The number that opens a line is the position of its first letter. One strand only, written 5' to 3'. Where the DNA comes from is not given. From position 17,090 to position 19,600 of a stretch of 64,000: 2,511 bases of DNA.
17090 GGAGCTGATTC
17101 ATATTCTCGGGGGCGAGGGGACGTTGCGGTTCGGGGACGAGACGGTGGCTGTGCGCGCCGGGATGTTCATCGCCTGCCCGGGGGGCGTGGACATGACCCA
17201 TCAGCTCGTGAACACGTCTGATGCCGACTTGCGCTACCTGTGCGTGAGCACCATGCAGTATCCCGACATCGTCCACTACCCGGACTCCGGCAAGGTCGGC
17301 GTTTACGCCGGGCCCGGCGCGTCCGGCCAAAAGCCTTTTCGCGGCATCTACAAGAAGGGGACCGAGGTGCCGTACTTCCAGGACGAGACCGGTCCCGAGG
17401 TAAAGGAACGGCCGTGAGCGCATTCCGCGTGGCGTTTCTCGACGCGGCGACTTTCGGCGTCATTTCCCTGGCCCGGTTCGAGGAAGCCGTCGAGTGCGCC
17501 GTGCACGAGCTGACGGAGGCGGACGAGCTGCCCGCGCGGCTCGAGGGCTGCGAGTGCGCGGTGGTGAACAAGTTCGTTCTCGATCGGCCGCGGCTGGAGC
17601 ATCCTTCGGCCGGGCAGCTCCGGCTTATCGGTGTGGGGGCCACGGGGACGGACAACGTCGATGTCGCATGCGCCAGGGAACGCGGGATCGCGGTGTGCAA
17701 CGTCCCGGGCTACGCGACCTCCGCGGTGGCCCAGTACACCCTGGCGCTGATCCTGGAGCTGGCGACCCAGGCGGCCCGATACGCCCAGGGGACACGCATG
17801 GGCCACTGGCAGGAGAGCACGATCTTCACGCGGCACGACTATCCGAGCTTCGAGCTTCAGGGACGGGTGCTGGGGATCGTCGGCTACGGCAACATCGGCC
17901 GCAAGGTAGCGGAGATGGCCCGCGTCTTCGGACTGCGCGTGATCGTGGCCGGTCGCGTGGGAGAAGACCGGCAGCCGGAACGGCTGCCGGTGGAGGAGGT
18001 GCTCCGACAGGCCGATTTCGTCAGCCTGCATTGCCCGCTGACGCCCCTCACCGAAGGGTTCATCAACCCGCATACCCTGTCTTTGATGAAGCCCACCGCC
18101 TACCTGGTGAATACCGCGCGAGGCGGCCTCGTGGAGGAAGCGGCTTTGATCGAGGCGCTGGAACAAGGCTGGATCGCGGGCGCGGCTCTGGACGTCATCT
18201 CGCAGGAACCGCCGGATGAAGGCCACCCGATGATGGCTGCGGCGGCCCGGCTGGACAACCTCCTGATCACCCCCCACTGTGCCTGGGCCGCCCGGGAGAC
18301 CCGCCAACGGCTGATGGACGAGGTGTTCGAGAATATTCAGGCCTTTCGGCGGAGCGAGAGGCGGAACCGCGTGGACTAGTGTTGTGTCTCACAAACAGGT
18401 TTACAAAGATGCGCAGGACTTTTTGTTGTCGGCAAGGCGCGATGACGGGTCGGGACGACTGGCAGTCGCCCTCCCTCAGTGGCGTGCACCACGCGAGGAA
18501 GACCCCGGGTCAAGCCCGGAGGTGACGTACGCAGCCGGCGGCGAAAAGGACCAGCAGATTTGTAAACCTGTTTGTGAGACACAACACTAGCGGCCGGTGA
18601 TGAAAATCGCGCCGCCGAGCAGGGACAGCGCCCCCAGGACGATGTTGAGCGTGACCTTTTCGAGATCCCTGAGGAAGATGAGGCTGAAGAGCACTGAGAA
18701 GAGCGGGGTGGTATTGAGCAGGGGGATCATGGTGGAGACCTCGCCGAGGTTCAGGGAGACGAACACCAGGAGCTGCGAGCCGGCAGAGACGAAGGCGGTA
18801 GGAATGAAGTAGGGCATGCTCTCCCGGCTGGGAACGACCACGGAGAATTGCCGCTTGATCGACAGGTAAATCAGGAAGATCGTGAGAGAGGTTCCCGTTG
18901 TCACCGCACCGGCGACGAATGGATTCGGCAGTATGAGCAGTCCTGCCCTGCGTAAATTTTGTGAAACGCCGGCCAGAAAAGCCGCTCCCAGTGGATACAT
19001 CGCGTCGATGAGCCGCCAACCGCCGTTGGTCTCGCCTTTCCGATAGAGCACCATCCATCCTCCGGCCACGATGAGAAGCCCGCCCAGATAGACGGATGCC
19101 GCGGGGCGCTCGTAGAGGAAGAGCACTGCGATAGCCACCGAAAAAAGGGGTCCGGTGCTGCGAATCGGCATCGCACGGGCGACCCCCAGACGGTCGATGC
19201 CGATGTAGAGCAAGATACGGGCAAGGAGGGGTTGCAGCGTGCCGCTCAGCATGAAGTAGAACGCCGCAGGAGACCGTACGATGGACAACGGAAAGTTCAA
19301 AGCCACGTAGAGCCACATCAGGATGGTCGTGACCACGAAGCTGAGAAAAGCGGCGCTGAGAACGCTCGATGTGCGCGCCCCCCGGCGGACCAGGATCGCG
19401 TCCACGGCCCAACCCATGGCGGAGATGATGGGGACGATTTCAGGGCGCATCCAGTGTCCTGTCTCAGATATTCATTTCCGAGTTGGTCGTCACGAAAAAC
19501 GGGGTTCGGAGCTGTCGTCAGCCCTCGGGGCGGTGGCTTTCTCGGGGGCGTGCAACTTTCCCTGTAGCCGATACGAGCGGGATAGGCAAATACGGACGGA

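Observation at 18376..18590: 215-bp MITE-like element with CTAG-ended 31-bp perfect inverted repeats that donate the stop codons of both flanking genes.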

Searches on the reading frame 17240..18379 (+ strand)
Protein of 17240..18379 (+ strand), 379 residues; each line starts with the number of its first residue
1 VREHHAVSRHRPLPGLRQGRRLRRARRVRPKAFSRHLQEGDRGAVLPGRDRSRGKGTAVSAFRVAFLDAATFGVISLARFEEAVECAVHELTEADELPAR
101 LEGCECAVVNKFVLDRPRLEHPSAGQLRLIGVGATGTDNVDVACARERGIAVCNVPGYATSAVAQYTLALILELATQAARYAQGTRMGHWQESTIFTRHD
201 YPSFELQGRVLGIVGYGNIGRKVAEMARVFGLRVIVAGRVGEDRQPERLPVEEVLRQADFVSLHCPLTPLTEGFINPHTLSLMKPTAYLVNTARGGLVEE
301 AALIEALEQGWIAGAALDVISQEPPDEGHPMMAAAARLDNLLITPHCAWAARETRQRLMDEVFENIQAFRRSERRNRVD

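Call 8: search_protein_families(library=pfam, proteins=[window:17240-18379:+])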
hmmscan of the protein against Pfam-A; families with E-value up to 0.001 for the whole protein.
window:17240-18379:+ (379 aa): 2 families
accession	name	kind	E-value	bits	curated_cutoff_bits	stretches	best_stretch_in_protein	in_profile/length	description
PF02826.25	2-Hacid_dh_C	-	1.9e-54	184.2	25.1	1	168-348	1-178/178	D-isomer specific 2-hydroxyacid dehydrogenase, NAD binding domain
PF00389.36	2-Hacid_dh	-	1.9e-23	83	24.6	1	78-374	13-128/134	D-isomer specific 2-hydroxyacid dehydrogenase, catalytic domain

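Call 18: find_homologous_proteins(query=window:17414-18376:+, max_evalue=1e-60)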
Query seq(321 aa) (321 aa): 3114 proteins with E <= 1e-60 among 8000 candidates; the best 120 are listed.
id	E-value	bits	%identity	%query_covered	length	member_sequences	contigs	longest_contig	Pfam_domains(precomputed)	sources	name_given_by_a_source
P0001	1.2e-198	676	94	100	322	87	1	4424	PF00389.37,PF02826.26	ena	-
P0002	2.3e-197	672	93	100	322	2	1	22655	PF00389.37,PF02826.26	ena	-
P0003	1.7e-196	669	94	100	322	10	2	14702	PF00389.37,PF02826.26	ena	-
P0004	2.5e-195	665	92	100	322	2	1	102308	PF00389.37,PF02826.26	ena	-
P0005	2.5e-194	662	91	100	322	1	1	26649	PF00389.37,PF02826.26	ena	-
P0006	1.5e-193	660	92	100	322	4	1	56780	PF00389.37,PF02826.26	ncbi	-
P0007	2.3e-191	652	92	100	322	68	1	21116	PF00389.37,PF02826.26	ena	-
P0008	1.2e-190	650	92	100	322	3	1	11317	PF00389.37,PF02826.26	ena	-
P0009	2.4e-188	643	90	100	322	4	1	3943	PF00389.37,PF02826.26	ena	-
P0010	4.2e-187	638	91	98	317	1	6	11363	PF00389.37,PF02826.26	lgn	-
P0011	1.0e-186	637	91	98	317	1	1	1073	PF00389.37,PF02826.26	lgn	-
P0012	1.1e-186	637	91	98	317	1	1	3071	PF00389.37,PF02826.26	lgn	-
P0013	5.1e-186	635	89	100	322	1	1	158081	PF00389.37,PF02826.26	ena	-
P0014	1.2e-185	634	89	98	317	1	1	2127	PF00389.37,PF02826.26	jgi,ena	-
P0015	1.0e-184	631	88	100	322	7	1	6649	PF00389.37,PF02826.26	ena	-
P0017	1.9e-184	630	89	100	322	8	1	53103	PF00389.37,PF02826.26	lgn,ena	-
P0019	7.6e-182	621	87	100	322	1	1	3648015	PF00389.37,PF02826.26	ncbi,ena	-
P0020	5.7e-181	618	88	98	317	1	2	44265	PF00389.37,PF02826.26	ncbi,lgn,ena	-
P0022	2.5e-171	587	83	100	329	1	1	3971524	PF00389.37,PF02826.26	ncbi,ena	-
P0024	1.1e-167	575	83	100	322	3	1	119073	PF00389.37,PF02826.26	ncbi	-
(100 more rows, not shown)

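Call 20: find_encoding_contigs(protein=P0019, flank=4000, max_places=2)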
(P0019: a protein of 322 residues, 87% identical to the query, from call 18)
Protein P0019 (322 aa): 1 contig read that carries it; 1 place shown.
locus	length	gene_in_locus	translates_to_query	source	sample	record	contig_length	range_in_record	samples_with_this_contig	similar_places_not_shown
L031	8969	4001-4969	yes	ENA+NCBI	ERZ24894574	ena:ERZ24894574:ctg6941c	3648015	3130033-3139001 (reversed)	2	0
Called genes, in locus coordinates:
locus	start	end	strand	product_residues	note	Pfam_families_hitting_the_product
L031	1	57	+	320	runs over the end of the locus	PF01436:NHL (weak)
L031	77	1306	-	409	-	PF01306:LacY_symp, PF03825:Nuc_H_symport, PF07690:MFS_1, PF12832:MFS_1_like, PF07690:MFS_1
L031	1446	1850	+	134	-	PF00903:Glyoxalase, PF18029:Glyoxalase_6 (weak)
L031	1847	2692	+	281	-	PF01503:PRA-PH (faint), PF03819:MazG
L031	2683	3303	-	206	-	PF01810:LysE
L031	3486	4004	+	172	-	PF05899:Cupin_3 (weak), PF07883:Cupin_2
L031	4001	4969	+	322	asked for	PF00389:2-Hacid_dh, PF02826:2-Hacid_dh_C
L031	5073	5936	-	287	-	PF00892:EamA, PF03151:TPT (faint), PF00892:EamA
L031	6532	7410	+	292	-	PF00941:FAD_binding_5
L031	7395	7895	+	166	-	PF00111:Fer2, PF01799:Fer2_2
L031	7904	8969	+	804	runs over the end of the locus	PF01315:Ald_Xan_dh_C, PF02738:MoCoBD_1, PF20256:MoCoBD_2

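Call 21: find_encoding_contigs(protein=P0022, flank=4000, max_places=2)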
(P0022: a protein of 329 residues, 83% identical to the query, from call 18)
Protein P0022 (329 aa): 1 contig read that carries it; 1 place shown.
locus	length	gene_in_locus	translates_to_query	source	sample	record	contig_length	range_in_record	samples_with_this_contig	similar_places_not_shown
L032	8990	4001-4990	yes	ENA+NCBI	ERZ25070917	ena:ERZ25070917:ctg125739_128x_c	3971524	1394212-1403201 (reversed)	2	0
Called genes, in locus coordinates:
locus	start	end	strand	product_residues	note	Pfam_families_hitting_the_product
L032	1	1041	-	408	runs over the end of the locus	PF01306:LacY_symp, PF03825:Nuc_H_symport, PF07690:MFS_1, PF12832:MFS_1_like, PF07690:MFS_1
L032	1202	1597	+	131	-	PF00903:Glyoxalase, PF18029:Glyoxalase_6 (weak)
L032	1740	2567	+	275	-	PF01503:PRA-PH (faint), PF03819:MazG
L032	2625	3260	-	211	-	PF01810:LysE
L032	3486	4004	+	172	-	PF02311:AraC_binding (weak), PF07883:Cupin_2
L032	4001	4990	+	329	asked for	PF00389:2-Hacid_dh, PF02826:2-Hacid_dh_C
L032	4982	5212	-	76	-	-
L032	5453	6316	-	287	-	PF00892:EamA, PF03151:TPT (faint), PF00892:EamA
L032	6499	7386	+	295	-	PF00941:FAD_binding_5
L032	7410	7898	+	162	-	PF00111:Fer2, PF13085:Fer2_3 (weak), PF01799:Fer2_2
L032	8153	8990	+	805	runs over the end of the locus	PF01315:Ald_Xan_dh_C, PF02738:MoCoBD_1, PF20256:MoCoBD_2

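Call 22: find_encoding_contigs(protein=P0024, flank=4000, max_places=2)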
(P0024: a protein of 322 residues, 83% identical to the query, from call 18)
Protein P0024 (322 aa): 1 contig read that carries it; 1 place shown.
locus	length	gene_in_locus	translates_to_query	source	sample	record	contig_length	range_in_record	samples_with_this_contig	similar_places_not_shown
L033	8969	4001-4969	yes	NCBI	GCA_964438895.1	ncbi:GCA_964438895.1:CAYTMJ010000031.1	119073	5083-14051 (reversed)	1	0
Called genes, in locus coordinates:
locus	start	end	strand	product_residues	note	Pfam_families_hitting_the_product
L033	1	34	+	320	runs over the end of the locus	PF06739:SBBP (faint), PF01436:NHL (weak)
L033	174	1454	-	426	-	PF01306:LacY_symp, PF03825:Nuc_H_symport, PF07690:MFS_1, PF12832:MFS_1_like, PF13347:MFS_2 (weak), PF07690:MFS_1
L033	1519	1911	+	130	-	PF00903:Glyoxalase, PF18029:Glyoxalase_6 (weak)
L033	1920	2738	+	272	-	PF01503:PRA-PH (faint), PF03819:MazG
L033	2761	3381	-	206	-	PF01810:LysE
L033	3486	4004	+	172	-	PF07883:Cupin_2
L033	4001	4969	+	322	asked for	PF00389:2-Hacid_dh, PF02826:2-Hacid_dh_C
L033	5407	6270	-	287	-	PF00892:EamA, PF03151:TPT (faint), PF00892:EamA (weak)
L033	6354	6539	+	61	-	-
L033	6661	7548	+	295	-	PF00941:FAD_binding_5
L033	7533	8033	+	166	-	PF00111:Fer2, PF01799:Fer2_2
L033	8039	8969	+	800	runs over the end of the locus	PF01315:Ald_Xan_dh_C, PF02738:MoCoBD_1, PF20256:MoCoBD_2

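Call 24: find_encoding_contigs(protein=P0004, flank=3500, max_places=2)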
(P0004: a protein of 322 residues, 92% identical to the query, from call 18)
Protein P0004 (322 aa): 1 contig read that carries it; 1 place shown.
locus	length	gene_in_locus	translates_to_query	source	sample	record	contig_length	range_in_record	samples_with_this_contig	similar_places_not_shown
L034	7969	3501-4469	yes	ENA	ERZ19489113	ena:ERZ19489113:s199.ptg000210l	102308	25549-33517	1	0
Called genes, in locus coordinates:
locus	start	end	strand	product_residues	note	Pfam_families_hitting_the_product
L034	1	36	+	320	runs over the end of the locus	PF01436:NHL (weak)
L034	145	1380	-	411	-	PF01306:LacY_symp, PF03825:Nuc_H_symport, PF07690:MFS_1, PF12832:MFS_1_like, PF13347:MFS_2 (weak), PF07690:MFS_1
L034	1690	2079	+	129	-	PF00903:Glyoxalase, PF13669:Glyoxalase_4 (faint), PF18029:Glyoxalase_6 (weak)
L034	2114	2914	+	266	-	PF01503:PRA-PH (faint), PF03819:MazG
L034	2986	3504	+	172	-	PF07883:Cupin_2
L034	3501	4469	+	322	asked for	PF00389:2-Hacid_dh, PF02826:2-Hacid_dh_C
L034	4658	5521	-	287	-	PF00892:EamA, PF03151:TPT (faint), PF00892:EamA (weak)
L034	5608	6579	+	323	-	PF00941:FAD_binding_5, PF03450:CO_deh_flav_C (weak)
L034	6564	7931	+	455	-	PF00111:Fer2, PF01799:Fer2_2, PF01315:Ald_Xan_dh_C, PF02738:MoCoBD_1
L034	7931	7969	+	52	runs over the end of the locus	-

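Call 25: find_encoding_contigs(protein=P0013, flank=3500, max_places=2)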
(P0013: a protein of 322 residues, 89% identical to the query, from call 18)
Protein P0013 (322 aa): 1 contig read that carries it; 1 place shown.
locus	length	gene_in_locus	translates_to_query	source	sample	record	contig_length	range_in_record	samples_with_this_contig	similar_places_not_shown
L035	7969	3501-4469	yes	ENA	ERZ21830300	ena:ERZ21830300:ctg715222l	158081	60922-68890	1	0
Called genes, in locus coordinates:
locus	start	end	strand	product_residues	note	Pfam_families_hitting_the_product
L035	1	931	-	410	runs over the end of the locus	PF01306:LacY_symp, PF03825:Nuc_H_symport, PF07690:MFS_1, PF12832:MFS_1_like, PF07690:MFS_1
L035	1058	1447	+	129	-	PF00903:Glyoxalase, PF13669:Glyoxalase_4 (faint), PF18029:Glyoxalase_6 (weak)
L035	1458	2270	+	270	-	PF03819:MazG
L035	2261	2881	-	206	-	PF01810:LysE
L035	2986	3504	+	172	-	PF02311:AraC_binding (faint), PF07883:Cupin_2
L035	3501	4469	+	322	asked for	PF00389:2-Hacid_dh, PF02826:2-Hacid_dh_C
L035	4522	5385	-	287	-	PF00892:EamA, PF03151:TPT (faint), PF00892:EamA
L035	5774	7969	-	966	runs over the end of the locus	PF04313:HSDR_N, PF04851:ResIII, PF18766:SWI2_SNF2, PF22679:T1R_D3-like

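Call 26: find_encoding_contigs(protein=P0020, flank=3500, max_places=2)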
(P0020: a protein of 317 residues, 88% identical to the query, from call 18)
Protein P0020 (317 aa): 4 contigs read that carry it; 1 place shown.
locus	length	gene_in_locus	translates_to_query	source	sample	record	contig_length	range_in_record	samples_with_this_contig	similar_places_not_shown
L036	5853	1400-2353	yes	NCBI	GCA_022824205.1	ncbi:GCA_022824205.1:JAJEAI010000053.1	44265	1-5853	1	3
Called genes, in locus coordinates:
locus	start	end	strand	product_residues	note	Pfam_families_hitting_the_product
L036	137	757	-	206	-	PF01810:LysE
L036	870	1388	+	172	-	PF02311:AraC_binding (weak), PF07883:Cupin_2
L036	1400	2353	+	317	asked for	PF00389:2-Hacid_dh, PF02826:2-Hacid_dh_C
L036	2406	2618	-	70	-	-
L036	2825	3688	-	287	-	PF00892:EamA, PF03151:TPT (faint), PF00892:EamA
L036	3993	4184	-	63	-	-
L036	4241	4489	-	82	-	PF16277:DUF4926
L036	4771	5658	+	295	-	PF00941:FAD_binding_5, PF03450:CO_deh_flav_C (weak)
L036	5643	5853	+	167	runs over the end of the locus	PF00111:Fer2, PF13085:Fer2_3 (weak), PF01799:Fer2_2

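Call 27: find_encoding_contigs(protein=P0017, flank=3500, max_places=2)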
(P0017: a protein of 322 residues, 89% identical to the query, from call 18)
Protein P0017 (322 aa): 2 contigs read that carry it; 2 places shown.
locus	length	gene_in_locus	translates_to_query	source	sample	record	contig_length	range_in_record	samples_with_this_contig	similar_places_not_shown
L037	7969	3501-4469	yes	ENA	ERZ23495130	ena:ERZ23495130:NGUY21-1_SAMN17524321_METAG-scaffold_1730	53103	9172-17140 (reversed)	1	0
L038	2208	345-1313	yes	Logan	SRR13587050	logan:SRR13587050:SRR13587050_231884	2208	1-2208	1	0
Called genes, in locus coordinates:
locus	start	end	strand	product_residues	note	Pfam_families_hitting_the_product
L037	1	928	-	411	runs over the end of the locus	PF01306:LacY_symp, PF03825:Nuc_H_symport, PF07690:MFS_1, PF12832:MFS_1_like, PF07690:MFS_1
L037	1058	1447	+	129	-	PF00903:Glyoxalase, PF18029:Glyoxalase_6 (weak)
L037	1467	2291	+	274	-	PF01503:PRA-PH (faint), PF03819:MazG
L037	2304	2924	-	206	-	PF01810:LysE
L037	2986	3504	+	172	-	PF02311:AraC_binding (weak), PF07883:Cupin_2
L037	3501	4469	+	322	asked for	PF00389:2-Hacid_dh, PF02826:2-Hacid_dh_C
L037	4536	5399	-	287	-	PF00892:EamA, PF03151:TPT (faint), PF00892:EamA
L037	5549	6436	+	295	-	PF00941:FAD_binding_5, PF03450:CO_deh_flav_C (weak)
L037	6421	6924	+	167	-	PF13085:Fer2_3 (weak), PF00111:Fer2, PF01799:Fer2_2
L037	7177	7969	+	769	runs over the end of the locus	PF01315:Ald_Xan_dh_C, PF02738:MoCoBD_1, PF20256:MoCoBD_2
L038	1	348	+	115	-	?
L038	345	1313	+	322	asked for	PF00389:2-Hacid_dh, PF02826:2-Hacid_dh_C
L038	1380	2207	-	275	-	?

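Call 29: find_encoding_contigs(protein=P0003, flank=3000, max_places=3)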
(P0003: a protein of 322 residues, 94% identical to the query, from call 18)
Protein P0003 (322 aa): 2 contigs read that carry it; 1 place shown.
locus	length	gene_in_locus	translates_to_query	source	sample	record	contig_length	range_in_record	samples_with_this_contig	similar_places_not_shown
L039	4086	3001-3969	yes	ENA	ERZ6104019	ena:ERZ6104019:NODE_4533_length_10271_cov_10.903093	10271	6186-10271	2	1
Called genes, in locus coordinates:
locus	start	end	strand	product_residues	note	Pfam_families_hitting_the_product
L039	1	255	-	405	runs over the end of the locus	PF01306:LacY_symp, PF03825:Nuc_H_symport, PF07690:MFS_1, PF12832:MFS_1_like, PF13347:MFS_2 (weak), PF07690:MFS_1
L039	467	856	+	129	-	PF00903:Glyoxalase, PF18029:Glyoxalase_6 (weak)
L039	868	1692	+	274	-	PF01503:PRA-PH (faint), PF03819:MazG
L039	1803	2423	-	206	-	PF01810:LysE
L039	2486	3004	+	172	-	PF07883:Cupin_2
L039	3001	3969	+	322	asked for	PF00389:2-Hacid_dh, PF02826:2-Hacid_dh_C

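Call 30: find_encoding_contigs(protein=P0007, flank=3000, max_places=3)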
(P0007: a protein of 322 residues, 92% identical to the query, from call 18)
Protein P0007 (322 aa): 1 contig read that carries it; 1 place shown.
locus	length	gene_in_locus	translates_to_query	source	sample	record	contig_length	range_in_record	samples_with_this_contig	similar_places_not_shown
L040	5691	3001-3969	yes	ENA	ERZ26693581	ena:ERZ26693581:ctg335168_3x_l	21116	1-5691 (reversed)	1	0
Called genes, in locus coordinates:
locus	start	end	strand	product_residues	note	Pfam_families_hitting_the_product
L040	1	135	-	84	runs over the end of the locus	-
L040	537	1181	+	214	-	-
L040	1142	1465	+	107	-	-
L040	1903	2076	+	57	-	-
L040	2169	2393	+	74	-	-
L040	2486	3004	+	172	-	PF07883:Cupin_2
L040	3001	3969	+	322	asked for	PF00389:2-Hacid_dh, PF02826:2-Hacid_dh_C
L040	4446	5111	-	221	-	PF00892:EamA, PF03151:TPT (faint), PF00892:EamA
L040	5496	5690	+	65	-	?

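Call 57: find_encoding_contigs(protein=P0001, flank=3000, max_places=4)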
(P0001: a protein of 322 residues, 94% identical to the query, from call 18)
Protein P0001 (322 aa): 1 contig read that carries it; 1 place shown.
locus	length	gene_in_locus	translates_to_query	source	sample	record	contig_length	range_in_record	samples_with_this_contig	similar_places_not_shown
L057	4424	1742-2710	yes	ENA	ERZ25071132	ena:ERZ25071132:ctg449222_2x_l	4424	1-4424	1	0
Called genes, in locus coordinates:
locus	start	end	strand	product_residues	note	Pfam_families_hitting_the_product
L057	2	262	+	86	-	?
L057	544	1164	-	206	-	PF01810:LysE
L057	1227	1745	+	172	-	PF07883:Cupin_2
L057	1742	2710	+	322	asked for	PF00389:2-Hacid_dh, PF02826:2-Hacid_dh_C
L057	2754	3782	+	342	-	-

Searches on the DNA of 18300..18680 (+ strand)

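Call 48: search_dna_similar(query=window:18376-18417:+, collection=plasmids, mode=distant, max_evalue=10, max_rows=30)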
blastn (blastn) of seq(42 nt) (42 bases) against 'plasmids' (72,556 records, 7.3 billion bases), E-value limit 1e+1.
Records with a match: 2; places in all: 2; records where one place covers at least 80% of the query: 0.
Best place of each record, by identity: 95-99% 2.
By first word of the organism name: Prevotella 1; Shewanella 1.
By predicted mobility (MOB-suite, as given by PLSDB): non-mobilizable 2.
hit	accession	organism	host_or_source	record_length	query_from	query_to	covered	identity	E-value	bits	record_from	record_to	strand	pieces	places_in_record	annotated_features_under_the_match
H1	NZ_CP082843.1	Prevotella nigrescens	-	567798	19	39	50%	95.2%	7e+0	35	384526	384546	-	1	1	N-6 DNA methylase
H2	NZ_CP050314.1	Shewanella aestuarii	Perinereis linea,Single cell,intestinal ...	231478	13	33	50%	95.2%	7e+0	35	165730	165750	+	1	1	putative zinc-binding protein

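Call 50: search_rna_families(source=window, start=18300, end=18680, threshold=evalue, max_evalue=1)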
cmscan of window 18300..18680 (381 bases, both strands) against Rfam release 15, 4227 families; matches with E-value up to 1: 0.
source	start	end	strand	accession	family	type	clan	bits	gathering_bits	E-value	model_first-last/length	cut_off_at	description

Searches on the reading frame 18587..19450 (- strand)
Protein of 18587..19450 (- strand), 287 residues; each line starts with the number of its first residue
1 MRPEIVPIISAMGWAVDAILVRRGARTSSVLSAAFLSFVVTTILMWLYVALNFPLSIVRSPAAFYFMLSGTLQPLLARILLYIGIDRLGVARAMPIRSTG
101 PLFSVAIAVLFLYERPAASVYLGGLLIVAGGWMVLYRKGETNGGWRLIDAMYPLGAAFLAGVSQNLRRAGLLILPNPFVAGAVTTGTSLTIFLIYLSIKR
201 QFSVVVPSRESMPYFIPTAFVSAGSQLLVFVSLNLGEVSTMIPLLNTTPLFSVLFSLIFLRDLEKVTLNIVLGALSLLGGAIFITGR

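Call 8: search_protein_families(library=pfam, proteins=[window:18587-19450:-])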
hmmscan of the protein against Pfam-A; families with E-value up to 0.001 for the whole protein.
window:18587-19450:- (287 aa): 2 families
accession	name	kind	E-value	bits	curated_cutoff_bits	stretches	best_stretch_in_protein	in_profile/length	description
PF00892.27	EamA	-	5e-21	75.8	28.2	2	8-135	8-134/135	EamA-like transporter family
PF03151.22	TPT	-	6.6e-08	32.7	30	1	35-130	36-131/291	Triose-phosphate Transporter family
